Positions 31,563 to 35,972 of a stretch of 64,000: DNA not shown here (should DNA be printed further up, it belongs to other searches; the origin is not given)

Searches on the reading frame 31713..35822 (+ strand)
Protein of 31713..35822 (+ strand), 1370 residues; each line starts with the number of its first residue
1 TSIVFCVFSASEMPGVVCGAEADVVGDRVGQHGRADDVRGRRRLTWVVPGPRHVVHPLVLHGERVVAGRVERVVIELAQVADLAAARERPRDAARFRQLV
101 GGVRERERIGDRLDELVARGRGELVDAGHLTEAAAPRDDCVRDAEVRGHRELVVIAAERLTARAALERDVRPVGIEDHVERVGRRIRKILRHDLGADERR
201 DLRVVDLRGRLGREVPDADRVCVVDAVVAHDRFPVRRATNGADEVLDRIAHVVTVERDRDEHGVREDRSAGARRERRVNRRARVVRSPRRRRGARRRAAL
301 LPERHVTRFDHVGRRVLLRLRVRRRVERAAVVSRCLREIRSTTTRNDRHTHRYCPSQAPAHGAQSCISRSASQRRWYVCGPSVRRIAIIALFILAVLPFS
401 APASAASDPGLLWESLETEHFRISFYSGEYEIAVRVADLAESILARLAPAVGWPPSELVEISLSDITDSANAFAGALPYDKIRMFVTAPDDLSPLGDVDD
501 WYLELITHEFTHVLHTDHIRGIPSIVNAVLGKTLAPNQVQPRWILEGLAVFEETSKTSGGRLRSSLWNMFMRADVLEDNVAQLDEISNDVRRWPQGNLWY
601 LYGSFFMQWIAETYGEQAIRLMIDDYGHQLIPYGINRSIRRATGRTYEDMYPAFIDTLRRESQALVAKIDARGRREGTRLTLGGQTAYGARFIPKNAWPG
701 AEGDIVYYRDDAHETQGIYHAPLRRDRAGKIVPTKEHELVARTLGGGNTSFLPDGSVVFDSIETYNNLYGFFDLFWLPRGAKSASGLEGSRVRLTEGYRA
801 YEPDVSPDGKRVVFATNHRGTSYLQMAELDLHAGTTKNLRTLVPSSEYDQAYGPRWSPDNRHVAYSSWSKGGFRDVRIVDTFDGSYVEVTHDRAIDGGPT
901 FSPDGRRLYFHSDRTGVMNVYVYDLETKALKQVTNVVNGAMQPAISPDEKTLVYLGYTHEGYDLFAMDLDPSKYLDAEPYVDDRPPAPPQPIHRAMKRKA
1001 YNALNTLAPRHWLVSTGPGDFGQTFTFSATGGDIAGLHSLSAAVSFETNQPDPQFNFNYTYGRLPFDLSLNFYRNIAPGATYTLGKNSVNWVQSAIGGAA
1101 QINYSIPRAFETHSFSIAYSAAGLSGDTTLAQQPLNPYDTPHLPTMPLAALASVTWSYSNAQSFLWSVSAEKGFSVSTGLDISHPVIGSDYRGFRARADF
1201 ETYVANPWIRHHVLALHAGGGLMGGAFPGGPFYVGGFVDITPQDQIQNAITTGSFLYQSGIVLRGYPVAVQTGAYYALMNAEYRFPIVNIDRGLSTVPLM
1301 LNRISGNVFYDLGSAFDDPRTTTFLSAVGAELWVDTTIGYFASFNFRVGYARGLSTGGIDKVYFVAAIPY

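Call 12: search_protein_families(library=pfam, proteins=[window:31713-35822:+], max_evalue=0.001)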
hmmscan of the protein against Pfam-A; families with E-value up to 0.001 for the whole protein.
window:31713-35822:+ (1370 aa): 2 families
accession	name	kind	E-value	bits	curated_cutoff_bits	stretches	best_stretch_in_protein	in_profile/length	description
PF07676.18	PD40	-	2e-23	82.2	20.9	1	889-922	4-38/38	WD40-like Beta Propeller Repeat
PF01103.29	Omp85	-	0.0003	20.9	24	1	1044-1326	11-272/325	Omp85 superfamily domain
